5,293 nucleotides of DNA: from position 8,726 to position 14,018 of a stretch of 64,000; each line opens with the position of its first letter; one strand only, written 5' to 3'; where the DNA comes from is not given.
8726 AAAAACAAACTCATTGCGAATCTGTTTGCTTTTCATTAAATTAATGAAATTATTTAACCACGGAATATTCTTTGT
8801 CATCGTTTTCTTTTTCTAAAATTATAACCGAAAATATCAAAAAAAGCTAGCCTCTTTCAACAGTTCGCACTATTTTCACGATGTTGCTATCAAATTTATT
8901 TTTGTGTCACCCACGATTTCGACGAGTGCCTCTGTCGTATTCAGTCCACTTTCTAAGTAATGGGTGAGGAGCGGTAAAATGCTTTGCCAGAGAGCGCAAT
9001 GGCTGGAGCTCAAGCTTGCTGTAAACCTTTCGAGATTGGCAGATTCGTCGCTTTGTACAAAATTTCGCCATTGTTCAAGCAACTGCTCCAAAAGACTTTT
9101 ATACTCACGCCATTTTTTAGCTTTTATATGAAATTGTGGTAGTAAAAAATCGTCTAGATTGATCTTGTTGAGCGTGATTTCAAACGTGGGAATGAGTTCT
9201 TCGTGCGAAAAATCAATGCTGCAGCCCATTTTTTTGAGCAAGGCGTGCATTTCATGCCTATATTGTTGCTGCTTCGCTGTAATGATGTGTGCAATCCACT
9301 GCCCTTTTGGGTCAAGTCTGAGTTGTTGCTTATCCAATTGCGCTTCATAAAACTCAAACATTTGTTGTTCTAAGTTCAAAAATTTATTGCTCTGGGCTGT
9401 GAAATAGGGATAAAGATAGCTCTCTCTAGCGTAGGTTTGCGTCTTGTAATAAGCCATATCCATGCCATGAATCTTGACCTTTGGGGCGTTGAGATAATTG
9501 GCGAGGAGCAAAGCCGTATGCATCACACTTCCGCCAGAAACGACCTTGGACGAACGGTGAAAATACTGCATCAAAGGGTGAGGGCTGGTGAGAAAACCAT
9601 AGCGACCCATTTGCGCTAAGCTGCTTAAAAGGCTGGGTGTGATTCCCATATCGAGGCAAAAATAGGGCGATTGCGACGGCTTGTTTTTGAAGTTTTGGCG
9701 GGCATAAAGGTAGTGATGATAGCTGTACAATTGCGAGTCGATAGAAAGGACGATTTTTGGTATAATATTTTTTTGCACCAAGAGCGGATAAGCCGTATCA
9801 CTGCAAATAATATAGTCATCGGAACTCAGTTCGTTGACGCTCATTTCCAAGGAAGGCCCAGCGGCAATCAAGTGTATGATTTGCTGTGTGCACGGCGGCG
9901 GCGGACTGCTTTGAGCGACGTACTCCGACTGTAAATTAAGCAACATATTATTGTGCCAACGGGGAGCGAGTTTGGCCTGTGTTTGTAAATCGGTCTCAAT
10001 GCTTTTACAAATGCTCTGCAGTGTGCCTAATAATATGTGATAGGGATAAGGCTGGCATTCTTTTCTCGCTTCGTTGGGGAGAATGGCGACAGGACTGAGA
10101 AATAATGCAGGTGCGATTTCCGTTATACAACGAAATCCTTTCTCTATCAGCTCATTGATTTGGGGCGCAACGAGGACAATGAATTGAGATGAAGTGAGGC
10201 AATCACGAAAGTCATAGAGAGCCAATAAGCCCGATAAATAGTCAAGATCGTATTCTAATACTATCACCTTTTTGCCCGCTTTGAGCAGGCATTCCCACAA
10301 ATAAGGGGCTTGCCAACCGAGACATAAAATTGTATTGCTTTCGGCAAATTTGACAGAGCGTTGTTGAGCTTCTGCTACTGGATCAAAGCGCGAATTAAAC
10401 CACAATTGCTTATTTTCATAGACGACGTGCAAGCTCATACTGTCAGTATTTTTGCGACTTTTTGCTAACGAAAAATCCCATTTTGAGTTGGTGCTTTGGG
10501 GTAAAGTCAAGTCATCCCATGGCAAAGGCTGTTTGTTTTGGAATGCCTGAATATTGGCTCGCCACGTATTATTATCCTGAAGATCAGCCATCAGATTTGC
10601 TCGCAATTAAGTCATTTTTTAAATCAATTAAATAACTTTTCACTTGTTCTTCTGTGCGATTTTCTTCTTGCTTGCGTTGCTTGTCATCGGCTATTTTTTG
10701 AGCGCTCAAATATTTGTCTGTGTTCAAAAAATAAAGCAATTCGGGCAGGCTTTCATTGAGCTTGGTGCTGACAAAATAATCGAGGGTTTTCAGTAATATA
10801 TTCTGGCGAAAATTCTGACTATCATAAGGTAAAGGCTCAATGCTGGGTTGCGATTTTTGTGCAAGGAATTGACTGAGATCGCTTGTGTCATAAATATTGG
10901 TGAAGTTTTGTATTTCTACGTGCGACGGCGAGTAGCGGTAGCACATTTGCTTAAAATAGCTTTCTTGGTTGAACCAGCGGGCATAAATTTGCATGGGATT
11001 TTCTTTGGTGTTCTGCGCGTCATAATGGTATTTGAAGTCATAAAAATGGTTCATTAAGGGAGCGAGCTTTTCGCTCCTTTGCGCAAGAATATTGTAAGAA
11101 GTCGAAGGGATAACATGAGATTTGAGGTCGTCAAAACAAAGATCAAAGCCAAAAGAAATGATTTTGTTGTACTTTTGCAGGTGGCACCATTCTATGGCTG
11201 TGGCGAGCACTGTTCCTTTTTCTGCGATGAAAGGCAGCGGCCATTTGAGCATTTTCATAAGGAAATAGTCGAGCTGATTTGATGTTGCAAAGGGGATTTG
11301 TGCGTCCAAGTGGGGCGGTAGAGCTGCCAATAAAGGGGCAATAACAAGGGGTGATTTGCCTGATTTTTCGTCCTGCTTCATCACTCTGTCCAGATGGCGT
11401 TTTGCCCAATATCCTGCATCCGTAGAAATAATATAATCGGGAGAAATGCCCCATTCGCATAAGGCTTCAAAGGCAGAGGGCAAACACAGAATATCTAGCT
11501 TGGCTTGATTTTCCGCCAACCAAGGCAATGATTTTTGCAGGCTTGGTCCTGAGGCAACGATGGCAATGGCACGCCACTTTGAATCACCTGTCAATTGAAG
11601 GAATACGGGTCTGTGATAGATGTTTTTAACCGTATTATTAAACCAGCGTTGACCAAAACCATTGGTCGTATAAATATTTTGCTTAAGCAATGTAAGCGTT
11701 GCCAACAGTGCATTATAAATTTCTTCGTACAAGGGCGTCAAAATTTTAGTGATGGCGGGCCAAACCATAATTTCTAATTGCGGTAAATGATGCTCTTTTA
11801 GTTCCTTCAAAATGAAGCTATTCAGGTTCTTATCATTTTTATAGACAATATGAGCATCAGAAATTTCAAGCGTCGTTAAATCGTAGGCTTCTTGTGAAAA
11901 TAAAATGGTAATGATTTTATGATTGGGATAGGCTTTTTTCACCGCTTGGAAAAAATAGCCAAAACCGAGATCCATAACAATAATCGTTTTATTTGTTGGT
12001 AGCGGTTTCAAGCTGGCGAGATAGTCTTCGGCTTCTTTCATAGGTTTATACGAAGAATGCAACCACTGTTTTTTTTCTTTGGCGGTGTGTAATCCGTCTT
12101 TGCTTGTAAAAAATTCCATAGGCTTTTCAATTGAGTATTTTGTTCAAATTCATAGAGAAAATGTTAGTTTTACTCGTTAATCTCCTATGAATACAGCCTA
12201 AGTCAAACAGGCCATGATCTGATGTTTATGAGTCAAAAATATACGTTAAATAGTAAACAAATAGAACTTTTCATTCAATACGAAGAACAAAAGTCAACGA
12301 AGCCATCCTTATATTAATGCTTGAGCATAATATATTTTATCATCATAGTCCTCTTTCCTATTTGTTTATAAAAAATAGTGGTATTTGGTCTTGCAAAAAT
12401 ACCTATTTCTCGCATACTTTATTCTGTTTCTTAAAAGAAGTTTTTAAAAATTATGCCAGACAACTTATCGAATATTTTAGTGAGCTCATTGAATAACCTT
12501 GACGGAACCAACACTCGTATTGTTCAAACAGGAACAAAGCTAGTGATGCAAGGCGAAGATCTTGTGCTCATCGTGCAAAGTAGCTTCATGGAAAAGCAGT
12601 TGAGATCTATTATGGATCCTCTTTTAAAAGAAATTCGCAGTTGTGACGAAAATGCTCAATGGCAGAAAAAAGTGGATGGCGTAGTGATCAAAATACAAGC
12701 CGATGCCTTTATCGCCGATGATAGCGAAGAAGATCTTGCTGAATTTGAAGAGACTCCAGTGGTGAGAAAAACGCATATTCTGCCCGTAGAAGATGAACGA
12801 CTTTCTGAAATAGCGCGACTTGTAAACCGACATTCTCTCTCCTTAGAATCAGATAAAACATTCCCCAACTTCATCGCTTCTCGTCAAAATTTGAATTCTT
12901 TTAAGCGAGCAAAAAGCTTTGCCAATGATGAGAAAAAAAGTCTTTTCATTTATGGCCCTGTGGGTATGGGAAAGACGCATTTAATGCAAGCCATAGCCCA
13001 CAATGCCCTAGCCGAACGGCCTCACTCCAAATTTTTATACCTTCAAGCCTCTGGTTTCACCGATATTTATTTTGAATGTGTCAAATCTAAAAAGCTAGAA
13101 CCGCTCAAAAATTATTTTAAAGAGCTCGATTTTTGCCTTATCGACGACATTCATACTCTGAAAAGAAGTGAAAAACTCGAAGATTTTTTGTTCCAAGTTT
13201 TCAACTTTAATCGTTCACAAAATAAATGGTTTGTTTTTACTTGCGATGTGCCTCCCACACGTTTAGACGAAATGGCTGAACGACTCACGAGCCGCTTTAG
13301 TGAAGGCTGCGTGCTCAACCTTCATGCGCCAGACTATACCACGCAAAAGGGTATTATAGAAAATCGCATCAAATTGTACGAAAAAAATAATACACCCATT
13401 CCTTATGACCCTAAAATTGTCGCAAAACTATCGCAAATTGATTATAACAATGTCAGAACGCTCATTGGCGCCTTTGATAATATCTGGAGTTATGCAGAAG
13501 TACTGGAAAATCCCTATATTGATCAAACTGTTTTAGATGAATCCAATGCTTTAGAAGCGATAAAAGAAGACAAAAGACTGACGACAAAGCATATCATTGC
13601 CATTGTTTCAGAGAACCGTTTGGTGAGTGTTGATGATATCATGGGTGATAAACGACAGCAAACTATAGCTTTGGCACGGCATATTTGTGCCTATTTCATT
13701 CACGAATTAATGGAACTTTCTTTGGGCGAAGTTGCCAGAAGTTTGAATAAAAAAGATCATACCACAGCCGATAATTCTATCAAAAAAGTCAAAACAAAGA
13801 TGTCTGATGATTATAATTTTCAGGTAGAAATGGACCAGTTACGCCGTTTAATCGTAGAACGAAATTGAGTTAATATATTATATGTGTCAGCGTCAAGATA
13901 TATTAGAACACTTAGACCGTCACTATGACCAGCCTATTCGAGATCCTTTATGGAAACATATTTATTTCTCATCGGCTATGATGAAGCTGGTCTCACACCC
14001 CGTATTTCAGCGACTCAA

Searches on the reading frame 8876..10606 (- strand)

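Call 17: search_protein_families(library=pfam, proteins=[window:8876-10606:-], max_evalue=0.0001)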
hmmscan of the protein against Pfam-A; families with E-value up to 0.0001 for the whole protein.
window:8876-10606:- (576 aa): 1 family
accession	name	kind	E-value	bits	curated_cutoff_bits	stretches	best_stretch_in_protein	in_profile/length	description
PF01973.23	MptE-like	-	3.7e-21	76.1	34.6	1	244-388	28-170/171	6-hydroxymethylpterin diphosphokinase MptE-like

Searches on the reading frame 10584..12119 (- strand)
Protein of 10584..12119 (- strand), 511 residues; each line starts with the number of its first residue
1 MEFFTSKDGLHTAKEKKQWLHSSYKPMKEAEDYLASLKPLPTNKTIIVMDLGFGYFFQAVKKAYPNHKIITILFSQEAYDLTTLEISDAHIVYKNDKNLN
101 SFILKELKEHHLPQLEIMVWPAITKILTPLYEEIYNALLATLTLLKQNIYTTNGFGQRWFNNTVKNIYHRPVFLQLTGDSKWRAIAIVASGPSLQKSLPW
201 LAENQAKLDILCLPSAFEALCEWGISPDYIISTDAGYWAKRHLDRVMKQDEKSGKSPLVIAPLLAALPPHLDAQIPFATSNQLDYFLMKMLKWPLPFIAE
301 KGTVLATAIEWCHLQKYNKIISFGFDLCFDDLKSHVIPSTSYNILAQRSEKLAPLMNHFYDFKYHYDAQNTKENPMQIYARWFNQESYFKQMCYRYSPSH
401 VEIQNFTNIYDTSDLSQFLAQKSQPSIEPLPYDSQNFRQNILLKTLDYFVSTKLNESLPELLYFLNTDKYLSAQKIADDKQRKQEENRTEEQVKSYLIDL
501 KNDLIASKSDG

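Call 17: search_protein_families(library=pfam, proteins=[window:10584-12119:-], max_evalue=0.0001)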
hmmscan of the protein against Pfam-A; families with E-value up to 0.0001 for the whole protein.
window:10584-12119:- (511 aa): 1 family
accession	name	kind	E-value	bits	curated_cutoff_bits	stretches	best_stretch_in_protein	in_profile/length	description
PF01973.23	MptE-like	-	5.9e-20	72.2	34.6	1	162-331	2-170/171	6-hydroxymethylpterin diphosphokinase MptE-like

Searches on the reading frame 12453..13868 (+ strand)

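Call 17: search_protein_families(library=pfam, proteins=[window:12453-13868:+], max_evalue=0.0001)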
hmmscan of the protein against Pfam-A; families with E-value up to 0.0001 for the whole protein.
window:12453-13868:+ (471 aa): 6 families
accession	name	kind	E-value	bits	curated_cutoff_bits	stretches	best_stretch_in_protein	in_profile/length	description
PF00308.24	Bac_DnaA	-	1.2e-35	123.5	23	1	131-287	1-160/162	Bacterial DnaA ATPAse domain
PF08299.17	Bac_DnaA_C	-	3.8e-17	62.5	31.5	1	379-446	2-69/69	Bacterial dnaA protein helix-turn-helix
PF00004.35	AAA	-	2.2e-07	31.8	21.2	1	165-282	2-123/131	ATPase family associated with various cellular activities (AAA)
PF20720.3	nSTAND3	-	3.2e-06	27.4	27.2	1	149-306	6-153/155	Novel STAND NTPase 3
PF01695.23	IstB_IS21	-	8.8e-06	25.8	24.1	1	155-265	87-193/238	IstB-like ATP binding protein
PF13401.12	AAA_22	-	3e-05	24.8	27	0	160-210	4-55/130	AAA domain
